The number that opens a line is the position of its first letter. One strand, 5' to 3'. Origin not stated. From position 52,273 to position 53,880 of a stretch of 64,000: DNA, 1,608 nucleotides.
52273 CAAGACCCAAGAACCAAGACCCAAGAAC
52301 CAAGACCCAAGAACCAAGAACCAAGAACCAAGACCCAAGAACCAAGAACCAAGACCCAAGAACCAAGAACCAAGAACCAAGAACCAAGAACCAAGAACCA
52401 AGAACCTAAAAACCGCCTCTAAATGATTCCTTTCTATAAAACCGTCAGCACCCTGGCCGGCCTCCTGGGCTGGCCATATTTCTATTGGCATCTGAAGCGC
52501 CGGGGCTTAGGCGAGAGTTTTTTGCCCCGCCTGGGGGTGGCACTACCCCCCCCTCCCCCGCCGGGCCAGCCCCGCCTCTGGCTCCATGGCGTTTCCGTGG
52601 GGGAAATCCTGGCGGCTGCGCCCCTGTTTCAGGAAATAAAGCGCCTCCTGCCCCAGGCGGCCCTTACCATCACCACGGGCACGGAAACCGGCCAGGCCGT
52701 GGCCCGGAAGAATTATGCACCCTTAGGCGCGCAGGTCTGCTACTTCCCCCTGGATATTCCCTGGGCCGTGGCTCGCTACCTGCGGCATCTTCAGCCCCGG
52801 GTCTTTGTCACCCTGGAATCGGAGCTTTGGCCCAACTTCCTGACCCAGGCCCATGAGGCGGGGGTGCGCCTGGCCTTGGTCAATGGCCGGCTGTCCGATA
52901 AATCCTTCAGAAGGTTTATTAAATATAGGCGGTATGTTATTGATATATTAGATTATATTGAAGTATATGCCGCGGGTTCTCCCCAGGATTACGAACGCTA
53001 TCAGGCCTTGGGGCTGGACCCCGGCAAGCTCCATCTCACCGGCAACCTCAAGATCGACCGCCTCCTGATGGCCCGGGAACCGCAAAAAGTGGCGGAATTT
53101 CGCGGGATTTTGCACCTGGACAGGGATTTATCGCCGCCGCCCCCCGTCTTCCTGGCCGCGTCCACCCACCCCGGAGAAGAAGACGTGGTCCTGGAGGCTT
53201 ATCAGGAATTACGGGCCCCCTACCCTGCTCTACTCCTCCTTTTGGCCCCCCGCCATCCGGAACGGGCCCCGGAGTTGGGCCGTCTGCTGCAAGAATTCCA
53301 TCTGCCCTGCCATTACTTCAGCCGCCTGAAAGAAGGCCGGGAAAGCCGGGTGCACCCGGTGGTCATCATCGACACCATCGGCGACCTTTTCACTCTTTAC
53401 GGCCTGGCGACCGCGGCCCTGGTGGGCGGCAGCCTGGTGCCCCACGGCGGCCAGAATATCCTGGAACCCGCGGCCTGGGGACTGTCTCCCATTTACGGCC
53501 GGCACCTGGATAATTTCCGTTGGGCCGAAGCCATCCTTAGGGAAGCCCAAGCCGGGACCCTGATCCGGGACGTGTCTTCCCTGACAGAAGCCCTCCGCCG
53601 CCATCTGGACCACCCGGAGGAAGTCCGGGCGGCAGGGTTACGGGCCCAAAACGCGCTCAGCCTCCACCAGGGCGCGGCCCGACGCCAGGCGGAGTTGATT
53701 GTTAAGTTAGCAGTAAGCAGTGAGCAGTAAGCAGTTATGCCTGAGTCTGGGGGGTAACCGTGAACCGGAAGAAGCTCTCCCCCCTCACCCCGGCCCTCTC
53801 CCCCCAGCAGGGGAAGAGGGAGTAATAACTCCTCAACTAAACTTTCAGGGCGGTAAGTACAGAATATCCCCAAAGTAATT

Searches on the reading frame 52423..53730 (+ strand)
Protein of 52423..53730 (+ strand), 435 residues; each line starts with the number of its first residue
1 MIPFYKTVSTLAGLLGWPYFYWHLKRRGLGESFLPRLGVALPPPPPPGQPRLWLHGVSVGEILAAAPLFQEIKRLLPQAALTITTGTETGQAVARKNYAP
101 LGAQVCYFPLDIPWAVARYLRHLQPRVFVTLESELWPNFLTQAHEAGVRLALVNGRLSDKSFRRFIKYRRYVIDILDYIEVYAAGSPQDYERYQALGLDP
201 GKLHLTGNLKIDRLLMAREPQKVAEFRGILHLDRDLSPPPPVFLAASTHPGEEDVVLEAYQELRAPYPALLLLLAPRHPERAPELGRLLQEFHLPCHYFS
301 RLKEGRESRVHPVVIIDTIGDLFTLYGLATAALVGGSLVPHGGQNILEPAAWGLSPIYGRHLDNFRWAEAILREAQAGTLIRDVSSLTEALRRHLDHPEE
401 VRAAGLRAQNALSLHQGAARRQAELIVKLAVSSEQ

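Call 55: search_protein_families(library=pfam, proteins=[window:52423-53730:+], max_evalue=0.00001)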
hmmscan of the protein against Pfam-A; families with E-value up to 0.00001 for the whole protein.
window:52423-53730:+ (435 aa): 1 family
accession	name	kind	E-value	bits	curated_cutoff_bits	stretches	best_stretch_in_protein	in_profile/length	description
PF04413.22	Glycos_transf_N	-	7.5e-54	182.4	23.9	1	37-213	7-179/179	3-Deoxy-D-manno-octulosonic-acid transferase (kdotransferase)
